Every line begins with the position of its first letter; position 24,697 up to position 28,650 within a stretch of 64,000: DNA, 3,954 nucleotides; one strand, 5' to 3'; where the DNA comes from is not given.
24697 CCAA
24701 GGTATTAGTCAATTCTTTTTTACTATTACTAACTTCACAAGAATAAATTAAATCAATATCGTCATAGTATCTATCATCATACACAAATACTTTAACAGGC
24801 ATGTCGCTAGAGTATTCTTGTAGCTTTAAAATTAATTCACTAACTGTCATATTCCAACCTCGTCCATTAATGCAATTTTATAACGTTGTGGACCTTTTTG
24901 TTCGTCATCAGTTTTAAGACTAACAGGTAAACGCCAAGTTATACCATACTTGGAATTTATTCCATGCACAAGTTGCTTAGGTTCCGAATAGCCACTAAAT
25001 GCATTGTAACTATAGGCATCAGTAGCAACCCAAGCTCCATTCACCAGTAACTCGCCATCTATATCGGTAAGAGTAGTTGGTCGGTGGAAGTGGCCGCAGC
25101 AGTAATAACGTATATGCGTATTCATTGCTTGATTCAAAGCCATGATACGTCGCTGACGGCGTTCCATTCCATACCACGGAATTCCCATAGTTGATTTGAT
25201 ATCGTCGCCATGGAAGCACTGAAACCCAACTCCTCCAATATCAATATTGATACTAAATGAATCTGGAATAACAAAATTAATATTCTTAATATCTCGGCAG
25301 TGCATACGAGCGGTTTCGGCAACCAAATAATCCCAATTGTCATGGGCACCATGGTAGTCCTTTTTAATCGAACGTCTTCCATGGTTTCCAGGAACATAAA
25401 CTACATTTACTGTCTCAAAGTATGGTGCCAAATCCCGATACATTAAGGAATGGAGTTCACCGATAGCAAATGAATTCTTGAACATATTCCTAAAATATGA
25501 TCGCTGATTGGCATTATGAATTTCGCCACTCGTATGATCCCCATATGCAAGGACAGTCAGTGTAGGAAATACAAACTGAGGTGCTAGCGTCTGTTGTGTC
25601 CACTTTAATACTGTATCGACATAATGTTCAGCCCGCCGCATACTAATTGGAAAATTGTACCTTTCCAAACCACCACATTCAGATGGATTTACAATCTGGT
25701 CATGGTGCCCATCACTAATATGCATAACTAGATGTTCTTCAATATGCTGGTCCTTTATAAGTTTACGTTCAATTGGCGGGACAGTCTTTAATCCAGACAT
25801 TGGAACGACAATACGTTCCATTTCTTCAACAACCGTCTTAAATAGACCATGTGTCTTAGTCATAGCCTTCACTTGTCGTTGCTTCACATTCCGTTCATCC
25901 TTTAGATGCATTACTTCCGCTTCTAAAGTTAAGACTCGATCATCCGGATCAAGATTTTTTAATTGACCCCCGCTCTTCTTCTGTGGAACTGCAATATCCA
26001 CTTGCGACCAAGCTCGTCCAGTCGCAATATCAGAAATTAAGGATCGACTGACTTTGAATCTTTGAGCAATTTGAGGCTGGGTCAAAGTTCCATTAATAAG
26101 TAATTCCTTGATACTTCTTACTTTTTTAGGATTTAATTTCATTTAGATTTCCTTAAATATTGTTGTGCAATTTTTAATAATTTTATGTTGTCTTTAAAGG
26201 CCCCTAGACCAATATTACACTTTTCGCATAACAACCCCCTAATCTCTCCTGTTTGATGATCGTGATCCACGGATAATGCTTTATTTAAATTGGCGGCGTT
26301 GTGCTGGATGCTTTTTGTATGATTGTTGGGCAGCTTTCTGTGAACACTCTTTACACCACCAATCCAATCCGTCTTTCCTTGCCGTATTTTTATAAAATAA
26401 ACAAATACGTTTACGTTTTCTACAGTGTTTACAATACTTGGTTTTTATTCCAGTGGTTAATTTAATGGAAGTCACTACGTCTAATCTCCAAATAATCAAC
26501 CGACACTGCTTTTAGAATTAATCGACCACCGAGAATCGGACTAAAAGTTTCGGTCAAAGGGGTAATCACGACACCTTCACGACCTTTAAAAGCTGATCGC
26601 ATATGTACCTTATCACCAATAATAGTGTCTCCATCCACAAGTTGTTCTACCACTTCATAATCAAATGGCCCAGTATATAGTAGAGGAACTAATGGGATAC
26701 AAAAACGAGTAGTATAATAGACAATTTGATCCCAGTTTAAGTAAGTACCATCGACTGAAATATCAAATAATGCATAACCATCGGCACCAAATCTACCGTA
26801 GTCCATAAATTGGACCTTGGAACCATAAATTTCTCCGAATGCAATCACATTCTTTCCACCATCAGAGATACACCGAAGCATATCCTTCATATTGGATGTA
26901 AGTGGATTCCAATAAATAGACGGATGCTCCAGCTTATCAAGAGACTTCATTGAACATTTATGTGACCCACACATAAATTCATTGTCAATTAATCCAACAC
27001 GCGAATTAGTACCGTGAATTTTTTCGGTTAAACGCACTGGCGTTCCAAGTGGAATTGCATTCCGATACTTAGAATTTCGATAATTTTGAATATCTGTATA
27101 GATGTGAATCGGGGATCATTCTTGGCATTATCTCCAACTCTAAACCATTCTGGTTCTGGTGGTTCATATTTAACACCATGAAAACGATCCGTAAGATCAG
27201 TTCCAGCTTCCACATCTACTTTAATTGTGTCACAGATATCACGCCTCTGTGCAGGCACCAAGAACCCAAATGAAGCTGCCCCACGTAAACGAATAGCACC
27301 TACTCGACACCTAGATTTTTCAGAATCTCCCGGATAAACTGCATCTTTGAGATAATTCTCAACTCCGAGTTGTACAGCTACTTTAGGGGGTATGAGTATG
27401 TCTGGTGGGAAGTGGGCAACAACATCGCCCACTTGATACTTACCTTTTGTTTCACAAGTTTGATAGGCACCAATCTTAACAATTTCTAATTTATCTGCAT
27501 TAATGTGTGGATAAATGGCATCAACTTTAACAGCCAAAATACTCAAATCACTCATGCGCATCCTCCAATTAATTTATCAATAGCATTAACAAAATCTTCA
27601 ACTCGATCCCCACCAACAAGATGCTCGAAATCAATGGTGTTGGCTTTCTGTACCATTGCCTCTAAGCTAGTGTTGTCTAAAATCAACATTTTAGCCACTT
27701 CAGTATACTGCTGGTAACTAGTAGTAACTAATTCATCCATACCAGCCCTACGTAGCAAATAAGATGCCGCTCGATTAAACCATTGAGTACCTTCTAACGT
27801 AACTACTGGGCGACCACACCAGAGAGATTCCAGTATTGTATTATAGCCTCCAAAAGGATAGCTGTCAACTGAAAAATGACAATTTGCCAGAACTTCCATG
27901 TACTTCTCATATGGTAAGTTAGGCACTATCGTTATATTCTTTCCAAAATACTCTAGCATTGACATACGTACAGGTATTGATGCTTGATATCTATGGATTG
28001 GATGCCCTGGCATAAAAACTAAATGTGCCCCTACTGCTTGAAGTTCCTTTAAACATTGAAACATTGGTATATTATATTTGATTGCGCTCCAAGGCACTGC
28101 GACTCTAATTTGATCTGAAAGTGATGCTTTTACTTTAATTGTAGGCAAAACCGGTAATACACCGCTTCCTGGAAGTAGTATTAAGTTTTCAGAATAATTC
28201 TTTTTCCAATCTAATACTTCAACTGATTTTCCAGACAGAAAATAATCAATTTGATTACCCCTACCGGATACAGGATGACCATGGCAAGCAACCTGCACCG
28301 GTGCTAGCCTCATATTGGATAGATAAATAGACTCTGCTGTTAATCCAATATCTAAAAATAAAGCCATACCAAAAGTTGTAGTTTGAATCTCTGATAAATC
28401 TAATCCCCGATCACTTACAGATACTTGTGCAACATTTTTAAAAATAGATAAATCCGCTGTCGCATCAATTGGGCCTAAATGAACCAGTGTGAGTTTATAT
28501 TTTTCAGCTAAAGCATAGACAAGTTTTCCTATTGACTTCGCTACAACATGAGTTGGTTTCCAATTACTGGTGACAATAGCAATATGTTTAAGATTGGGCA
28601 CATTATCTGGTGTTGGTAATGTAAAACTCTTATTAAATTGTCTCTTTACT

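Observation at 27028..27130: Frameshift splitting the RNA ligase at a C4 homopolymer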

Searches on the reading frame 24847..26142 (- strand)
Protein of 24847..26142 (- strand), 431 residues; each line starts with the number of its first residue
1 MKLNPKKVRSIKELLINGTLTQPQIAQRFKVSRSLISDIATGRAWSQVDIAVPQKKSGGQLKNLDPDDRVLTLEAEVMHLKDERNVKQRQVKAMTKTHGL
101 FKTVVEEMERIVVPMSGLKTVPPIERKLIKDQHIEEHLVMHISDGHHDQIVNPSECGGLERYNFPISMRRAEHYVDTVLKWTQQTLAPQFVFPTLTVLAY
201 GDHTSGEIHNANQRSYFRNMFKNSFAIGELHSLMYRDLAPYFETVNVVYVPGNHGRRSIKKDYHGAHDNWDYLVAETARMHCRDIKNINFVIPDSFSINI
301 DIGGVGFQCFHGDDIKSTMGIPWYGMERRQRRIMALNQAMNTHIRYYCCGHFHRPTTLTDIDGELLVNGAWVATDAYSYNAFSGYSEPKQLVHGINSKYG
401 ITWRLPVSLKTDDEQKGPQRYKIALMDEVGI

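Call 27: search_protein_families(library=pfam, proteins=[window:24847-26142:-], max_evalue=0.001)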
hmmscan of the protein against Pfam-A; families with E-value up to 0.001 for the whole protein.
window:24847-26142:- (431 aa): 0 families

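Call 28: search_protein_families(library=phrogs, proteins=[window:24847-26142:-], max_evalue=0.00001)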
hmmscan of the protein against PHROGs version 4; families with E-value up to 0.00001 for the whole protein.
window:24847-26142:- (431 aa): 2 families
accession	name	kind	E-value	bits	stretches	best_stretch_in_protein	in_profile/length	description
phrog_284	-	DNA, RNA and nucleotide metabolism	3e-38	132.8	1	74-401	72-386/398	exonuclease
phrog_704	-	DNA, RNA and nucleotide metabolism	1e-06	29.2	0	1-380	2-358/390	DNA repair exonuclease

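Call 56: find_encoding_contigs(protein=window:24847-26142:-, flank=5000, max_places=10)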
Protein window:24847-26142:- (431 aa): no gene with exactly this product is on record in the collection.

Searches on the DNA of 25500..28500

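Call 64: search_rna_families(source=window, start=25500, end=28500, threshold=evalue, max_evalue=1)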
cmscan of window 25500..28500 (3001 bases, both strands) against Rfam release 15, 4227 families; matches with E-value up to 1: 0.
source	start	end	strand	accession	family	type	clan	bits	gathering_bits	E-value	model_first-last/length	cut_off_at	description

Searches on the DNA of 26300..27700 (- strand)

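Call 4: search_dna_similar(query=window:26300-27700:-, collection=phages, mode=distant, max_rows=30)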
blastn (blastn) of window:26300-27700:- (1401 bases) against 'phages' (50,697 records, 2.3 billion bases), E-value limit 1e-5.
No match.

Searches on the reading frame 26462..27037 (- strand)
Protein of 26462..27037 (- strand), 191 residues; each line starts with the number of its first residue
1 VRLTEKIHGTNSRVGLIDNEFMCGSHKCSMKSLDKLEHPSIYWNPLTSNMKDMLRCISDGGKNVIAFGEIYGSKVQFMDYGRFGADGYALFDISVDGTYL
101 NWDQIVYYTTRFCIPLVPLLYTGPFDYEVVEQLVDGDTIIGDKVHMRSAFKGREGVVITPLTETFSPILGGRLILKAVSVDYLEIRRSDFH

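Call 5: search_protein_families(library=pfam, proteins=[window:26462-27037:-], max_evalue=0.1)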
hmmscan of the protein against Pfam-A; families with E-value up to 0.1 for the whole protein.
window:26462-27037:- (191 aa): 1 family
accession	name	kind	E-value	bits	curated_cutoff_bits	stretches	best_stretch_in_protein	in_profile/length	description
PF09414.15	RNA_ligase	-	6.6e-18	65.9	27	1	3-178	5-171/171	RNA ligase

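Call 6: search_protein_families(library=ncbifam, proteins=[window:26462-27037:-], max_evalue=0.1)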
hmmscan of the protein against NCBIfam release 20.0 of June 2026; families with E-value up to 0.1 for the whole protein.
window:26462-27037:- (191 aa): 2 families
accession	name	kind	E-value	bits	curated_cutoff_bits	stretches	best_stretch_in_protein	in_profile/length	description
TIGR02306.1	RNA_lig_DRB0094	equivalog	3.6e-16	59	151.15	1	3-183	163-339/341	RNA ligase (ATP)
TIGR02307.1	RNA_lig_RNL2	equivalog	9.7e-05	22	197.15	1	4-186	30-224/326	RNA ligase, Rnl2 family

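Call 12: find_encoding_contigs(protein=window:26462-27037:-, flank=10000, max_places=10)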
Protein window:26462-27037:- (191 aa): no gene with exactly this product is on record in the collection.

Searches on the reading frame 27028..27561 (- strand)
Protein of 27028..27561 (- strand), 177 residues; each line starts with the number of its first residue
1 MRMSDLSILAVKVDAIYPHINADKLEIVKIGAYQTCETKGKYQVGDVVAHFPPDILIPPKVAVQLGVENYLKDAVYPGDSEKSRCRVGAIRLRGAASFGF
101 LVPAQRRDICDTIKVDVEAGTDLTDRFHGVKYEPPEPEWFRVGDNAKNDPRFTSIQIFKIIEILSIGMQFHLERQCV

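Call 5: search_protein_families(library=pfam, proteins=[window:27028-27561:-], max_evalue=0.1)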
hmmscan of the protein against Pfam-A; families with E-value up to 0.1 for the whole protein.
window:27028-27561:- (177 aa): 1 family
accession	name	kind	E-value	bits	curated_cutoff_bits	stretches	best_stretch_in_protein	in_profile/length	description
PF21189.3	PHA02142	-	2.6e-06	28.2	27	1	12-103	6-91/92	PHA02142 OB-fold domain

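Call 6: search_protein_families(library=ncbifam, proteins=[window:27028-27561:-], max_evalue=0.1)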
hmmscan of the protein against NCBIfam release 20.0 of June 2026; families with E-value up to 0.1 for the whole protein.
window:27028-27561:- (177 aa): 1 family
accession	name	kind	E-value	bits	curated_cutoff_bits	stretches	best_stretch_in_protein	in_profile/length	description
TIGR02306.1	RNA_lig_DRB0094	equivalog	4.9e-18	65.1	151.15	1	12-138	7-127/341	RNA ligase (ATP)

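Call 13: find_encoding_contigs(protein=window:27028-27561:-, flank=10000, max_places=10)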
Protein window:27028-27561:- (177 aa): no gene with exactly this product is on record in the collection.

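Call 55: find_encoding_contigs(protein=window:27028-27555:-, flank=10000, max_places=10)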
Protein window:27028-27555:- (175 aa): no gene with exactly this product is on record in the collection.
